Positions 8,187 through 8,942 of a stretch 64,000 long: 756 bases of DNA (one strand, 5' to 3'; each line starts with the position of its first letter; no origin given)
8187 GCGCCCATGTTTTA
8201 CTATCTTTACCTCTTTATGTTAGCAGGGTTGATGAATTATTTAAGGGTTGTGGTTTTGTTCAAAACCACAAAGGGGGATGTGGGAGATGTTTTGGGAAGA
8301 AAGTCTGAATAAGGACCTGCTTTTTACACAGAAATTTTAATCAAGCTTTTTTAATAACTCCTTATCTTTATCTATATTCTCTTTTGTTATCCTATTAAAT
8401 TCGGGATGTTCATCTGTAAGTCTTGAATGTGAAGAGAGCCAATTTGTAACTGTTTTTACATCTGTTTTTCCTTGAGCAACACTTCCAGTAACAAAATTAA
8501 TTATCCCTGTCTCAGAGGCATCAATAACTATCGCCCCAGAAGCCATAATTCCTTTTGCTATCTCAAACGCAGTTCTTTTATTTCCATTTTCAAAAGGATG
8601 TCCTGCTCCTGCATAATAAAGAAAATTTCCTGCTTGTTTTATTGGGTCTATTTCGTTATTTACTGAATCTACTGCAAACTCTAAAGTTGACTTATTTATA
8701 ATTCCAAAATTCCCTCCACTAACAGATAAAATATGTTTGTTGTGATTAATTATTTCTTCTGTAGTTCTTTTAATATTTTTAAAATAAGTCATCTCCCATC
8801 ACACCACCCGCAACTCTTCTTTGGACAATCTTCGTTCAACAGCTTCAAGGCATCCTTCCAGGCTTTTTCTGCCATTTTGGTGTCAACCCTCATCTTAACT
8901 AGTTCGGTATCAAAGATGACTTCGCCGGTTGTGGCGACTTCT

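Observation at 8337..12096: Cas4-like nuclease translationally coupled to a Doc/Fic toxin, beside an orphan C5-MTase and two unknown genes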

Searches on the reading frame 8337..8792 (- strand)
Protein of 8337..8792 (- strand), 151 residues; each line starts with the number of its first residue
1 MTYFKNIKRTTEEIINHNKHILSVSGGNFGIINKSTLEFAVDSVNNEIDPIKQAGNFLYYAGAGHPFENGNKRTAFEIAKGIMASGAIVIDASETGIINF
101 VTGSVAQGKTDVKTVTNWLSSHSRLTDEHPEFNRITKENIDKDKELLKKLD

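Call 3: search_protein_families(library=pfam, proteins=[window:8337-8792:-], max_evalue=0.1)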
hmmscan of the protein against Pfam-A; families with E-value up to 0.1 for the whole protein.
window:8337-8792:- (151 aa): 1 family
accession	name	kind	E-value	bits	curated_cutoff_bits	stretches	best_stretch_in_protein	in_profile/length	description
PF02661.23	Fic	-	2.3e-07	32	24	1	29-79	34-89/93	Fic/DOC family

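Call 4: search_protein_families(library=padloc, proteins=[window:8337-8792:-], max_evalue=0.1)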
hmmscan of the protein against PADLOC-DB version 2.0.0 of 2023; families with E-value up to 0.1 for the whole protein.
window:8337-8792:- (151 aa): 5 families
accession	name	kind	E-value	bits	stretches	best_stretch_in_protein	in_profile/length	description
PDLC04963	PDC-S23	-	0.0015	16.1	1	52-78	230-256/312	-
PDLC04718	PDC-M59B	-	0.0022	16.2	1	14-79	13-82/159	-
PDLC04848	PDC-S05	-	0.0035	15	1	13-76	177-235/291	-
PDLC04965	PDC-S23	-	0.0066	13.9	1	52-77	247-272/327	-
PDLC04932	PDC-S15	-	0.014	12.8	1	15-72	196-261/324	-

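Call 7: search_protein_families(library=ncbifam, proteins=[window:8337-8792:-], max_evalue=0.1)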
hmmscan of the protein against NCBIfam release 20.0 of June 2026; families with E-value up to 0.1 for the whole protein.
window:8337-8792:- (151 aa): 1 family
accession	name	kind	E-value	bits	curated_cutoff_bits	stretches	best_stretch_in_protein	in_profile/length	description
TIGR01550.1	DOC_P1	subfamily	3.3e-08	33.7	38.65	1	12-120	5-121/122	type II toxin-antitoxin system death-on-curing family toxin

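Call 18: find_related_loci(query=window:8337-8792:-, collection=metagenome_contigs, flank=3000)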
Query window:8337-8792:- (151 aa) in metagenome_contigs; peptide patterns used: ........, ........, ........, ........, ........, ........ (x = any residue, [..] = any of these).
430 stretches matched a pattern; 28 encode a relative of the query (tblastn E <= 1e-3); 28 distinct loci.
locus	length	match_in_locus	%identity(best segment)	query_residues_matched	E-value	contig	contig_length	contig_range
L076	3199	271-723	75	1-151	4e-78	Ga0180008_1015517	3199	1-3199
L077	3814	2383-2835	74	1-151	5e-74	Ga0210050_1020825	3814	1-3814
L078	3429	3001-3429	76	1-143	1e-73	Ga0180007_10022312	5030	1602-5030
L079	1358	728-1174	67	3-151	5e-71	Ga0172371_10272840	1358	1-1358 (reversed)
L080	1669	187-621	70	7-151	2e-67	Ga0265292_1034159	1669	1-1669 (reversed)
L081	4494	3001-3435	64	7-151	3e-62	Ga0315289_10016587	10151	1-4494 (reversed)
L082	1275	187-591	64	7-141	3e-58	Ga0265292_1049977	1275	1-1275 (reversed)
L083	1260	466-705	37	10-89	3e-9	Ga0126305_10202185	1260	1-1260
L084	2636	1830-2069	37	10-89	5e-9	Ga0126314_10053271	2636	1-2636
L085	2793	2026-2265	37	10-89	5e-9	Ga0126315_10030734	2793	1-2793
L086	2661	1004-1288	34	34-119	3e-8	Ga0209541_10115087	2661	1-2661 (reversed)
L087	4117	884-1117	29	54-124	5e-8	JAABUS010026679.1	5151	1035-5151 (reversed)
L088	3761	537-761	27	53-124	4e-6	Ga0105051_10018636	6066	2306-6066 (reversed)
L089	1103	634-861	33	51-122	3e-6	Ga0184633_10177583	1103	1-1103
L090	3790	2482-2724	33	51-127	5e-6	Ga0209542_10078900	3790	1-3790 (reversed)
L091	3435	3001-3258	29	49-130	5e-6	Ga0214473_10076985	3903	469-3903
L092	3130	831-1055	33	54-128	7e-6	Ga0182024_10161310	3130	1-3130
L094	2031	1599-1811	34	57-105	1e-5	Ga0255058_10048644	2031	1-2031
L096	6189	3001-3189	35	53-112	2e-5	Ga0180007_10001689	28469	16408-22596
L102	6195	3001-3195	27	51-116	3e-5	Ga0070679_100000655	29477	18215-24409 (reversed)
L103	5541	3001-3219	30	55-122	3e-5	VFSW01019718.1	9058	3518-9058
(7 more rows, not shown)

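Call 46: find_homologous_proteins(query=window:8337-8792:-)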
Query window:8337-8792:- (151 aa): 32 proteins with E <= 0.001 among 71 candidates.
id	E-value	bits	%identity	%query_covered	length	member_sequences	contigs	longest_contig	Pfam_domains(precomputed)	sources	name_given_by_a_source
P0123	1.9e-93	328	100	100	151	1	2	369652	PF02661.24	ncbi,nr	ncbi:MAG: Fic family protein [archaeon]|nr:Fic family protein [archaeon] MCR4323403.1 Fic family pro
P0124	2.7e-70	253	75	100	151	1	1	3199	PF02661.24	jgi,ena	-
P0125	6.6e-66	239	74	100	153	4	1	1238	PF02661.24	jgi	-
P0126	8.0e-65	235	70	100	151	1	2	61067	PF02661.24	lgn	-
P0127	4.3e-63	229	70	99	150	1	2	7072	PF02661.24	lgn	-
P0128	1.6e-62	228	70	99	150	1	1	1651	PF02661.24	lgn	-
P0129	5.1e-61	223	67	99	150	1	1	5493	PF02661.24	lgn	-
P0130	1.3e-60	221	68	100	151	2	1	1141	PF02661.24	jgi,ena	-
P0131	1.8e-60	221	66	99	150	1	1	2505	PF02661.24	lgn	-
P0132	3.4e-60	220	67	99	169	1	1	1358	PF02661.24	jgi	-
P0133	1.3e-59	218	67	99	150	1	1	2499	PF02661.24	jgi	jgi:prophage maintenance system killer protein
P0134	4.8e-59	216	68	96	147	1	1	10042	PF02661.24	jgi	-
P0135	6.4e-59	216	70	96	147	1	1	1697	PF02661.24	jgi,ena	-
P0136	9.4e-58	212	67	99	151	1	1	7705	PF02661.24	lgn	-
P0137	1.5e-55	205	64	89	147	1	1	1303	PF02661.24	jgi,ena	-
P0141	1.7e-54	202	63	89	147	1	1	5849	PF02661.24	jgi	jgi:death-on-curing family protein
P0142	5.3e-54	200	62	89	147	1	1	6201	PF02661.24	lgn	-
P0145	2.1e-53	198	67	96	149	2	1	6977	-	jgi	-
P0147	1.8e-52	195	63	96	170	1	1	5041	PF02661.24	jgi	jgi:prophage maintenance system killer protein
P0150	1.0e-43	167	59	96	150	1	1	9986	PF02661.24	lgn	-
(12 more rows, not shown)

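Call 48: find_encoding_contigs(protein=P0126, flank=4000, max_places=2)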
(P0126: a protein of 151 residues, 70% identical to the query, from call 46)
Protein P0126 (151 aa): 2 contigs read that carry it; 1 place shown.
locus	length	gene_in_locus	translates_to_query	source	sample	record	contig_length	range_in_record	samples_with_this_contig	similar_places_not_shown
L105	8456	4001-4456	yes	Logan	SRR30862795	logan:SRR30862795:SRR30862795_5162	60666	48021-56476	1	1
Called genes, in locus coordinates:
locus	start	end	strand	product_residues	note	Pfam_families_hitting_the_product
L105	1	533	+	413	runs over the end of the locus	PF01609:DDE_Tnp_1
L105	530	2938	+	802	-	PF04313:HSDR_N (faint), PF12161:HsdM_N (weak), PF02384:N6_Mtase, PF01170:UPF0020, PF07669:Eco57I (weak), PF01420:Methylase_S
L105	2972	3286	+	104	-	-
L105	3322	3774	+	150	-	-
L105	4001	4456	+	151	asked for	PF02661:Fic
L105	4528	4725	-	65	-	PF01194:RNA_pol_N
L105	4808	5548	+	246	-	PF02463:SMC_N (weak), PF00005:ABC_tran, PF13304:AAA_21 (faint)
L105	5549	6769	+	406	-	PF12704:MacB_PCD, PF02687:FtsX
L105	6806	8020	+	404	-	PF12704:MacB_PCD, PF02687:FtsX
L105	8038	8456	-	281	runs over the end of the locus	-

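Call 49: find_encoding_contigs(protein=P0134, flank=4000, max_places=2)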
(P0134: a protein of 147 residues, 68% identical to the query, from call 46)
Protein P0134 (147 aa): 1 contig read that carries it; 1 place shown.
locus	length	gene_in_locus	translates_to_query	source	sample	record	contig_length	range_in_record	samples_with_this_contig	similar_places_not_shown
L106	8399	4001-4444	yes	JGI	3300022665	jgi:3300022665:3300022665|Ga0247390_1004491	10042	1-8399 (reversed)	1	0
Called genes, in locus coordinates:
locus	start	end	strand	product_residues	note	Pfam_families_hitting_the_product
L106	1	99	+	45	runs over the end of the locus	-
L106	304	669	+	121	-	-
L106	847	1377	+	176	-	PF06056:Terminase_5 (weak)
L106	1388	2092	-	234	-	-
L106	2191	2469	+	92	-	PF25213:HVO_A0261_N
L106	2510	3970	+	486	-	PF11074:DUF2779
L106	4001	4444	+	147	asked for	PF02661:Fic (weak)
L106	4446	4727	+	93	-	PF21983:NikA-like (weak)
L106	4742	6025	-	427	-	PF09254:FokI_cleav_dom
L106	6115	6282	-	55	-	-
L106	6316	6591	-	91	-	-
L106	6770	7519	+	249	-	PF15515:MvaI_BcnI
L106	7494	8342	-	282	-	-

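Call 50: find_encoding_contigs(protein=P0150, flank=4000, max_places=2)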
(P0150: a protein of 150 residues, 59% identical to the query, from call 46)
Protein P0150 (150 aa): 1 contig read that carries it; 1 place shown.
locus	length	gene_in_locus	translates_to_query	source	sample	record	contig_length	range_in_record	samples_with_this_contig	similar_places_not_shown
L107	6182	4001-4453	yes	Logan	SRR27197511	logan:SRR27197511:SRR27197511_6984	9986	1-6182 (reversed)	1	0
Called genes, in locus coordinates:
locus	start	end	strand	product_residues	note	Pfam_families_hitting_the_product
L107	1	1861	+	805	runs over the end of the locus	PF02384:N6_Mtase, PF07669:Eco57I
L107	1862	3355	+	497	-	-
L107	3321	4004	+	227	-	PF12705:PDDEXK_1 (weak)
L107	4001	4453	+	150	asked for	PF02661:Fic (weak)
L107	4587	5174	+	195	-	PF03439:Spt5-NGN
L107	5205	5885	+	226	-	PF03946:Ribosomal_L11_N, PF00298:Ribosomal_L11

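Call 51: find_encoding_contigs(protein=P0136, flank=4000, max_places=2)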
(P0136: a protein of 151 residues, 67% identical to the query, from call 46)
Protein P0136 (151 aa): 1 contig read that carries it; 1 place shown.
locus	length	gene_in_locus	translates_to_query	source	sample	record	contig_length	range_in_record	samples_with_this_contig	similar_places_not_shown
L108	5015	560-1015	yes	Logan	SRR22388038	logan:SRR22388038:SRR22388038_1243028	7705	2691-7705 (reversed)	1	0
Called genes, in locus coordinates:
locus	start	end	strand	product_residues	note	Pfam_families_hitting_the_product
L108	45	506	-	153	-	PF01625:PMSR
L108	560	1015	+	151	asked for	PF02661:Fic (weak)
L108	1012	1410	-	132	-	PF01641:SelR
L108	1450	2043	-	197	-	PF00702:Hydrolase (weak), PF13419:HAD_2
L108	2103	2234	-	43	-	-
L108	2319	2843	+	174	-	-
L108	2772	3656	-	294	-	PF03602:Cons_hypoth95 (faint), PF01555:N6_N4_Mtase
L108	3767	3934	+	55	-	PF04014:MazE_antitoxin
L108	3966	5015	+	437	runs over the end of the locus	-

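Call 52: find_encoding_contigs(protein=P0127, flank=4000, max_places=2)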
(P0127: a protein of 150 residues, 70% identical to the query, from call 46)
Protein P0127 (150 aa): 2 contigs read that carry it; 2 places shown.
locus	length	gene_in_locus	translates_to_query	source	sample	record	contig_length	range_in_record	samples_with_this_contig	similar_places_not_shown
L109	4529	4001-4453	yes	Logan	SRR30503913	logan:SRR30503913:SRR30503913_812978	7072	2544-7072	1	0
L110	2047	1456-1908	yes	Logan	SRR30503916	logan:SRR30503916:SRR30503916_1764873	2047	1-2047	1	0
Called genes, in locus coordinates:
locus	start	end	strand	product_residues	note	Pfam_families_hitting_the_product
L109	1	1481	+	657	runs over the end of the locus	PF13588:HSDR_N_2 (weak), PF02384:N6_Mtase, PF07669:Eco57I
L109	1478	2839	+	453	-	-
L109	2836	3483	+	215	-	PF12705:PDDEXK_1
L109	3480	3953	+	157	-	-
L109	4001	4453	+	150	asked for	PF02661:Fic (weak)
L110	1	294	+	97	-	?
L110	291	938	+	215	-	PF12705:PDDEXK_1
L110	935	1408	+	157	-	-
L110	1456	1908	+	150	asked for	PF02661:Fic (weak)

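Call 53: find_encoding_contigs(protein=P0145, flank=4000, max_places=2)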
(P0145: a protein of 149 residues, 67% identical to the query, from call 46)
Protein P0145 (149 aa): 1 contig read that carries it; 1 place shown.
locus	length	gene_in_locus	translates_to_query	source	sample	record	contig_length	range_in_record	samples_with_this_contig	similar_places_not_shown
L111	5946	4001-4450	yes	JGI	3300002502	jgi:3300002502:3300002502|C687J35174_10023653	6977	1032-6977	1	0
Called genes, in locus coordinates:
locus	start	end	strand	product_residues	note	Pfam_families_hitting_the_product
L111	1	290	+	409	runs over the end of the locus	PF01609:DDE_Tnp_1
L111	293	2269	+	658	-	PF02384:N6_Mtase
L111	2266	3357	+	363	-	PF01420:Methylase_S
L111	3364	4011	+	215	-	PF12705:PDDEXK_1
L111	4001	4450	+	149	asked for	-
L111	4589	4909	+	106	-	PF01248:Ribosomal_L7Ae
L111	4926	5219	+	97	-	PF01200:Ribosomal_S28e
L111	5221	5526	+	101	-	-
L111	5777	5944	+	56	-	?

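Call 54: find_encoding_contigs(protein=P0142, flank=4000, max_places=2)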
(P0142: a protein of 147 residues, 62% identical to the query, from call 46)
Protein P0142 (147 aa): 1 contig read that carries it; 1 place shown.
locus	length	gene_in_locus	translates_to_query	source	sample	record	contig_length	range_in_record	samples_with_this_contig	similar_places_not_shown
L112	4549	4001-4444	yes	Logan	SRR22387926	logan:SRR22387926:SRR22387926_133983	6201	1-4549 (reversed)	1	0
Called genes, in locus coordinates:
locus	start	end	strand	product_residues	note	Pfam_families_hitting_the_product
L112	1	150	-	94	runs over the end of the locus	-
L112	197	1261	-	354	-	PF04607:RelA_SpoT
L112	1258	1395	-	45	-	-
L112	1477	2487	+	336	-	PF01609:DDE_Tnp_1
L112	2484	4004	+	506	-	PF11074:DUF2779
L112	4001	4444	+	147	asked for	PF02661:Fic (weak)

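Call 55: find_encoding_contigs(protein=P0141, flank=4000, max_places=2)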
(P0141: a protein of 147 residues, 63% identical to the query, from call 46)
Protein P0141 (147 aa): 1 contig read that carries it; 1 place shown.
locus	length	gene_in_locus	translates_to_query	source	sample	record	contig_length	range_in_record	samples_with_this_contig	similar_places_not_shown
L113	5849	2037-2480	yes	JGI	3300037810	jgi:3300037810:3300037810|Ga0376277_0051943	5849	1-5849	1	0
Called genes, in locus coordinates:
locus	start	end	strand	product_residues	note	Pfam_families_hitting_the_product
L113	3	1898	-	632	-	?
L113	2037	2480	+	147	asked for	PF02661:Fic (weak)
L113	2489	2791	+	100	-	-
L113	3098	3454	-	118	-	-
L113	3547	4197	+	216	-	-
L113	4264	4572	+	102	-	PF02150:Zn_ribbon_RPB9 (weak), PF12760:Zn_ribbon_IS1595 (faint), PF01096:Zn_ribbon_TFIIS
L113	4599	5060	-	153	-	-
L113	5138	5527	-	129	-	-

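Call 76: search_solved_structures(query=A6, max_evalue=0.01, show_alignments=2)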
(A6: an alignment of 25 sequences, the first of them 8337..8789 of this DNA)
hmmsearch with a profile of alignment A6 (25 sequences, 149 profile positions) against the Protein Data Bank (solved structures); distinct sequences matched with E-value up to 0.01: 6.
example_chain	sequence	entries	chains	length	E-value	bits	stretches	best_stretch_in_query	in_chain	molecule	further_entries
9vzc_A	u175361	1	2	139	8.7e-06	28.8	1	50-109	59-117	Death-on-curing family protein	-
3k33_A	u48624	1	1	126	9.4e-05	25.5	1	7-113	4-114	Death on curing protein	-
5jj7_A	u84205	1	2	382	0.00043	23.3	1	34-78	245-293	Adenosine monophosphate-protein transferase FICD homolog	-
5jj6_A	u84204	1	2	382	0.00047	23.2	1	34-78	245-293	Adenosine monophosphate-protein transferase FICD homolog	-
3dd7_A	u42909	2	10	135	0.0017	21.4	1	7-114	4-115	Death on curing protein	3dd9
3kh2_A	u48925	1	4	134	0.0047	20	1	7-115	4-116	Death on curing protein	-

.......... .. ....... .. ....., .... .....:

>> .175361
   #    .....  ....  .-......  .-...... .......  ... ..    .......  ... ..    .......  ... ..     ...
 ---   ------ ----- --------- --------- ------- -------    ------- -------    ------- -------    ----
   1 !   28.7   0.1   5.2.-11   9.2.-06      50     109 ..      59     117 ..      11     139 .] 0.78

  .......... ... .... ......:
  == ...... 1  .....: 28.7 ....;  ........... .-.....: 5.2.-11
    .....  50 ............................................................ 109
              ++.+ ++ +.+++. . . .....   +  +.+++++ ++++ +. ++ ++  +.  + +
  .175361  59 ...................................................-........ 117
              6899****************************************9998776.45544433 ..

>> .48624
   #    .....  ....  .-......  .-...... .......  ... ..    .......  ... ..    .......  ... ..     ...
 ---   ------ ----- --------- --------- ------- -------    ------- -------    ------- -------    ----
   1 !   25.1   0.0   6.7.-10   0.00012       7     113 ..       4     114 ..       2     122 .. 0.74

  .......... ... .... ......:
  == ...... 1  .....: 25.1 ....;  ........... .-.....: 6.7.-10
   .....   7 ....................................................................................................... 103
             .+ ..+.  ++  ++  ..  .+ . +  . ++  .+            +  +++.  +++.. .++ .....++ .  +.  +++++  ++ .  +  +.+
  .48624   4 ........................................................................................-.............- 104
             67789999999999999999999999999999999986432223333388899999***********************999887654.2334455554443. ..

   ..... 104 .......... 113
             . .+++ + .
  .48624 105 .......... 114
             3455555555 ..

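Call 79: search_protein_families(library=pfam, proteins=[L108:3966-5015:+, L107:1862-3352:+, L109:1478-2836:+, L109:3480-3950:+, L105:3322-3771:+, L105:2972-3283:+, L078:2257-2751:+, L079:195-698:+], max_evalue=0.01)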
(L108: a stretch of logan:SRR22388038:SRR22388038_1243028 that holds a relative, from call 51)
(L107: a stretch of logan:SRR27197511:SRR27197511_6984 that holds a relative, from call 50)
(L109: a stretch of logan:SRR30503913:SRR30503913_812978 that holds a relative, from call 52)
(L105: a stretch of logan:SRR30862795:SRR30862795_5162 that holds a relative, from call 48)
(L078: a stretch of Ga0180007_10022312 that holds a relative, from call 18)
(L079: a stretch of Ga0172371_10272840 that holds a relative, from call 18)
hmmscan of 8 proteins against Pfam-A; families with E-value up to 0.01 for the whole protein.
L108:3966-5015:+ (350 aa): 1 family
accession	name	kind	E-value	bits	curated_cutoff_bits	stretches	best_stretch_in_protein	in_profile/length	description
PF09669.15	Phage_pRha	-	0.0018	19.2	29.9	1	131-199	15-90/91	Phage regulatory protein Rha (Phage_pRha)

L107:1862-3352:+ (497 aa): 0 families

L109:1478-2836:+ (453 aa): 0 families

L109:3480-3950:+ (157 aa): 0 families

L105:3322-3771:+ (150 aa): 0 families

L105:2972-3283:+ (104 aa): 0 families

L078:2257-2751:+ (165 aa): 0 families

L079:195-698:+ (168 aa): 0 families

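Call 90: find_related_loci(query=A6, collection=viral_contigs, flank=4000)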
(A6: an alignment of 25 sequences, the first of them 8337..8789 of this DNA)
Query A6 (150 aa) in viral_contigs; peptide patterns used: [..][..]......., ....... (x = any residue, [..] = any of these).
120 stretches matched a pattern, but none encodes a relative of the query by tblastn (E <= 1e-3).
